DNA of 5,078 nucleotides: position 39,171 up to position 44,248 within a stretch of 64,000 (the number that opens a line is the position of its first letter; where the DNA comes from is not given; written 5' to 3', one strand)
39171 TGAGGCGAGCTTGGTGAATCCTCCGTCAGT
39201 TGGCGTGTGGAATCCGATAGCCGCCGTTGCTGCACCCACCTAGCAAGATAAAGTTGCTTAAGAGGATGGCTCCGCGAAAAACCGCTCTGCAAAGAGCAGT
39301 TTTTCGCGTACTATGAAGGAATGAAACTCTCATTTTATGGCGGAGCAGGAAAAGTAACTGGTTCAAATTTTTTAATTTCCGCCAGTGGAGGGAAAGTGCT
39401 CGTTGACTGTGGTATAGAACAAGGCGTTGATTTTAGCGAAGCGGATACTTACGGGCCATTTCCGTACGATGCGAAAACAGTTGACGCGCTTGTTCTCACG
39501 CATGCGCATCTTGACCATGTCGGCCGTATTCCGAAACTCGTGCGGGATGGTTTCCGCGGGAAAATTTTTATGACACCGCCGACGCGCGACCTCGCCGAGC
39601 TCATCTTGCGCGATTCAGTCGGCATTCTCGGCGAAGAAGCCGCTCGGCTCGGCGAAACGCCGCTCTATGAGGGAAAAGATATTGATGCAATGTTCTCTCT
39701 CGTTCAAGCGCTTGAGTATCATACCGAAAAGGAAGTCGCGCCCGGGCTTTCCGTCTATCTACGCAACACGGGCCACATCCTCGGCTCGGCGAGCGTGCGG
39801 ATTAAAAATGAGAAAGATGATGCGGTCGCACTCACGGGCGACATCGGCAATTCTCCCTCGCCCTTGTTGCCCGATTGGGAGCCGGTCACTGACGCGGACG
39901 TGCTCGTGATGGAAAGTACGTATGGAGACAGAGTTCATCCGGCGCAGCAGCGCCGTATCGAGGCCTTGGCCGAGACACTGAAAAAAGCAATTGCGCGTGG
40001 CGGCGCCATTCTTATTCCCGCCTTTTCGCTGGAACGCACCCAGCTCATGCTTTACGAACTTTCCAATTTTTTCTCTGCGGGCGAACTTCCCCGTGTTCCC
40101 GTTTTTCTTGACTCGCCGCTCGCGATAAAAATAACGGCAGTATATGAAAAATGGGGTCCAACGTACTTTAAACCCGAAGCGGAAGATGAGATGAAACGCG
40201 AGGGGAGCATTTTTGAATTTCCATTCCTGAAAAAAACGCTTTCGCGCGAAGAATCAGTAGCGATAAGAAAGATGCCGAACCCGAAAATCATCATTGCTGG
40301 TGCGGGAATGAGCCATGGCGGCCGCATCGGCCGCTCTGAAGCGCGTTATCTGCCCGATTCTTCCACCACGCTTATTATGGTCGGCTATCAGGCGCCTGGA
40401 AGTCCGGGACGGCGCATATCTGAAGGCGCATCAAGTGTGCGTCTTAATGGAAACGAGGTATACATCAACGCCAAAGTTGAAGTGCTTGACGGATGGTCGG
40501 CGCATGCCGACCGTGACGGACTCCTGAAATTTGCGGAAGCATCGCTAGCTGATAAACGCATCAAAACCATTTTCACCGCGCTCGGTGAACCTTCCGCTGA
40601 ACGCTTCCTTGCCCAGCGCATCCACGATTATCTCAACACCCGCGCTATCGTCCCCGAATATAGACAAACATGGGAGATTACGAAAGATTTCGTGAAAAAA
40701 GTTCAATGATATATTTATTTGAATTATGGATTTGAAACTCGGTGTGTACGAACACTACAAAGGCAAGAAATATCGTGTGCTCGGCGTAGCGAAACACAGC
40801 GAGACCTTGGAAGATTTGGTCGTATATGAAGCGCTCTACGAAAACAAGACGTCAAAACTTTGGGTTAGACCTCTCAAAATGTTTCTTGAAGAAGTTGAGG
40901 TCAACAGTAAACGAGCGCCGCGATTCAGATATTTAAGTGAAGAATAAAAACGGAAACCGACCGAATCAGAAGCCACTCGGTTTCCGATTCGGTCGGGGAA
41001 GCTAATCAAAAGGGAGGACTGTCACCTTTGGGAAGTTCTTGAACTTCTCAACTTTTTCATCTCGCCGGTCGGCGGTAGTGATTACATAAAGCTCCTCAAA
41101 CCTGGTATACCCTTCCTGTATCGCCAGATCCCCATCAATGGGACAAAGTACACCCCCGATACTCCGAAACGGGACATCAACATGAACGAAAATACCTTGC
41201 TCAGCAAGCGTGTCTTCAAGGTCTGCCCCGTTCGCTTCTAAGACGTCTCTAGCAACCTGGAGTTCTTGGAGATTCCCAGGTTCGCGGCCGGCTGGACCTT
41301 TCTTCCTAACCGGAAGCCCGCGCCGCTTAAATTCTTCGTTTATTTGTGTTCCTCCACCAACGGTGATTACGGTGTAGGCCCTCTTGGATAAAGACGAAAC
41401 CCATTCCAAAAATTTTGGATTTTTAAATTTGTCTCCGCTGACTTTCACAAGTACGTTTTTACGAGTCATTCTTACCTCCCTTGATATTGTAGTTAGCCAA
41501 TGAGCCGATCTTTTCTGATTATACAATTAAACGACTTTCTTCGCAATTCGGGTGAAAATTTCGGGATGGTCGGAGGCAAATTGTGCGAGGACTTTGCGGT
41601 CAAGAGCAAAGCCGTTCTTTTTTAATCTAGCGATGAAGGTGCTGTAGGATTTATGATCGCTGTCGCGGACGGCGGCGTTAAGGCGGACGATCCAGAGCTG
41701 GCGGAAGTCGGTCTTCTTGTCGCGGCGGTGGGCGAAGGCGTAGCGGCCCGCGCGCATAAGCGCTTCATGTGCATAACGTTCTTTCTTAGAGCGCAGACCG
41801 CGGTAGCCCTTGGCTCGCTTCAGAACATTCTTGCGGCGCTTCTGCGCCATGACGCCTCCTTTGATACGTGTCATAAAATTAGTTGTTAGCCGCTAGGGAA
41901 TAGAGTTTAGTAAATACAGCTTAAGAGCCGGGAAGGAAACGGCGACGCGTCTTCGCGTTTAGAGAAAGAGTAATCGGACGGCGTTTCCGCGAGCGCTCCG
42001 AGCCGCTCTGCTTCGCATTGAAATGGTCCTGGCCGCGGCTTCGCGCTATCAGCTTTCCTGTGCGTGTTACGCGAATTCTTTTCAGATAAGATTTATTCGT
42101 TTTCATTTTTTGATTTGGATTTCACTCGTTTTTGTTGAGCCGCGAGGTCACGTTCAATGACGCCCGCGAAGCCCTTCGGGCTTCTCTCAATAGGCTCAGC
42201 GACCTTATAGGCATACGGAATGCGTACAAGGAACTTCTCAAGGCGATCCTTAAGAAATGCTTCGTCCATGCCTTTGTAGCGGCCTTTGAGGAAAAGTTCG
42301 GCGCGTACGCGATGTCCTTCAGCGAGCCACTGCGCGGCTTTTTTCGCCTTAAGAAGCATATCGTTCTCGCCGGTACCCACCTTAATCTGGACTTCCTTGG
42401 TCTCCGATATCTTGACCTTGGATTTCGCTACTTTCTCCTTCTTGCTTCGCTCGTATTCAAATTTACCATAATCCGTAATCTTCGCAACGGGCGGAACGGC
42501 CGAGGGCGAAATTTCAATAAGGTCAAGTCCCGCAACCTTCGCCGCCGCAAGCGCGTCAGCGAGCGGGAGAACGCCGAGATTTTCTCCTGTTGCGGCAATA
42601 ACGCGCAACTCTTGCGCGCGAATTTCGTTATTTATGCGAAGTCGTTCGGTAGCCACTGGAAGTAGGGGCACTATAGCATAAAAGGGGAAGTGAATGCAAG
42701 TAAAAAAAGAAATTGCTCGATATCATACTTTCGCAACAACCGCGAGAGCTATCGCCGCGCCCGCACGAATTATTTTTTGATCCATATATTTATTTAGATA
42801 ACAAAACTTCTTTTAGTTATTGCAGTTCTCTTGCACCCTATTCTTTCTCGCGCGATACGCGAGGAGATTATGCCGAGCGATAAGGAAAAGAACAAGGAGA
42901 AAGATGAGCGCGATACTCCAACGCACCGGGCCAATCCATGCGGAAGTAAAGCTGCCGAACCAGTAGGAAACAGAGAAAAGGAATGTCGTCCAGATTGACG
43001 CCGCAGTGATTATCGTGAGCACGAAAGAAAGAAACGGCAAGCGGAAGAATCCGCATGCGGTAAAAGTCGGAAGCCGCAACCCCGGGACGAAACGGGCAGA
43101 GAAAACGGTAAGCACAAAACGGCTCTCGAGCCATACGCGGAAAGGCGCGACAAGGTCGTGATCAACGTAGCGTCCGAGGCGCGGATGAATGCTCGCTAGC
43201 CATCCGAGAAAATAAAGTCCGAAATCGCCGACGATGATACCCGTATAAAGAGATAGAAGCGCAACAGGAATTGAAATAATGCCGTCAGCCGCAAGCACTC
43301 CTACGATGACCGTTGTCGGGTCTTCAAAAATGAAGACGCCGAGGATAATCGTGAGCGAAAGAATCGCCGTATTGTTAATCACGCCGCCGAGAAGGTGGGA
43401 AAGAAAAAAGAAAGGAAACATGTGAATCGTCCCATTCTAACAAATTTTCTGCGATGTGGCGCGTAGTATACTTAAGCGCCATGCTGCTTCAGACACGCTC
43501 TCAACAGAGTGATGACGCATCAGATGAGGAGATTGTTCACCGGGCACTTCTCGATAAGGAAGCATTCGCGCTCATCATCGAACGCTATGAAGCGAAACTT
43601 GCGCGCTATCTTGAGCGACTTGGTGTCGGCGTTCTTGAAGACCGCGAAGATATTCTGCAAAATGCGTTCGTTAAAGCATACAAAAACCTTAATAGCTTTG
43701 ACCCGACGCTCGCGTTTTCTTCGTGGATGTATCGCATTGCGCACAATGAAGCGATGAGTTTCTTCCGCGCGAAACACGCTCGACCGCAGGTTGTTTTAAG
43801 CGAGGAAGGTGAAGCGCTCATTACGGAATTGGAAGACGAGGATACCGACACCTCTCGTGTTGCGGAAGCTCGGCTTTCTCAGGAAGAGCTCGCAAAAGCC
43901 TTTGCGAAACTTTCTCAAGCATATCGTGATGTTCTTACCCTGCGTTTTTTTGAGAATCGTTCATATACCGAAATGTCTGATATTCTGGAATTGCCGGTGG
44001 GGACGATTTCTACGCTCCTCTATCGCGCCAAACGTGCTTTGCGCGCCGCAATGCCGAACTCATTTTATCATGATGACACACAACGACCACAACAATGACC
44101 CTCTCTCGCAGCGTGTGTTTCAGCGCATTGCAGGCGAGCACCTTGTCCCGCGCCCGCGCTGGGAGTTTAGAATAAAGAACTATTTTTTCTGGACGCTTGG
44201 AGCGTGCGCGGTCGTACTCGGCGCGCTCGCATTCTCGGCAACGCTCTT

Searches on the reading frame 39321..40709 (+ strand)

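Call 7: search_protein_families(library=pfam, proteins=[window:39321-40709:+], max_evalue=0.001)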
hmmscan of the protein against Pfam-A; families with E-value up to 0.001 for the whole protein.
window:39321-40709:+ (462 aa): 6 families
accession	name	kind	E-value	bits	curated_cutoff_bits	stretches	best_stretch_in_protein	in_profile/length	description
PF10996.14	Beta-Casp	-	8.5e-27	94.5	27.7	1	240-366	1-120/120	Beta-Casp domain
PF00753.33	Lactamase_B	-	5.6e-11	43.2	22.7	1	13-75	5-65/196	Metallo-beta-lactamase superfamily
PF16661.11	Lactamase_B_6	-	2e-10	40.8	27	1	20-169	3-157/193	Metallo-beta-lactamase superfamily domain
PF12706.13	Lactamase_B_2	-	2e-07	31.3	27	1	26-215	3-186/200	Beta-lactamase superfamily domain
PF07521.17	RMMBL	-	2.4e-07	31.1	21.6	1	381-445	3-63/63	Zn-dependent metallo-hydrolase RNA specificity domain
PF23023.1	Anti-Pycsar_Apyc1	-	2.1e-06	27.9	50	1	10-160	16-154/250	Anti-Pycsar protein Apyc1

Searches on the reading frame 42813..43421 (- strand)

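Call 96: search_protein_families(library=pfam, proteins=[window:42813-43421:-], max_evalue=0.01)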
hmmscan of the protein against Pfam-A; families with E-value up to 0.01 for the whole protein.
window:42813-43421:- (202 aa): 1 family
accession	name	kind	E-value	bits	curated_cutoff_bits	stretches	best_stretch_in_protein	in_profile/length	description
PF09335.16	VTT_dom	-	5.2e-09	37.1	33.9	1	36-151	6-120/123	VTT domain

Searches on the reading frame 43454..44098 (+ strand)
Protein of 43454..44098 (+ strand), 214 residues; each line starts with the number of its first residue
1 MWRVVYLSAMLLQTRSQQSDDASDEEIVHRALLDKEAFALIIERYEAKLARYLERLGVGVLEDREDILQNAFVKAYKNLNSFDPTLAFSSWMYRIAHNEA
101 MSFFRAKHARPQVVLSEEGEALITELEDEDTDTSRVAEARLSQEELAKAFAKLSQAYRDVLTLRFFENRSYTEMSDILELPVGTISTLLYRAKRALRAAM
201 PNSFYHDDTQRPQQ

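Call 96: search_protein_families(library=pfam, proteins=[window:43454-44098:+], max_evalue=0.01)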
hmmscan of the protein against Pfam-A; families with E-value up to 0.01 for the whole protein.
window:43454-44098:+ (214 aa): 4 families
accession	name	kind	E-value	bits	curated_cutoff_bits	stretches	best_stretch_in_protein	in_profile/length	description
PF04542.20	Sigma70_r2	-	2.3e-13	50.2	24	1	41-107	1-68/71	Sigma-70 region 2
PF08281.18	Sigma70_r4_2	-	1.2e-12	47.7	25.7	1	144-196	2-54/54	Sigma-70, region 4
PF04545.22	Sigma70_r4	-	3.2e-09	36.6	24.1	1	149-197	1-49/50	Sigma-70, region 4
PF07638.17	Sigma70_ECF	-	0.0052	17.1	21.1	1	91-189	74-172/185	ECF sigma factor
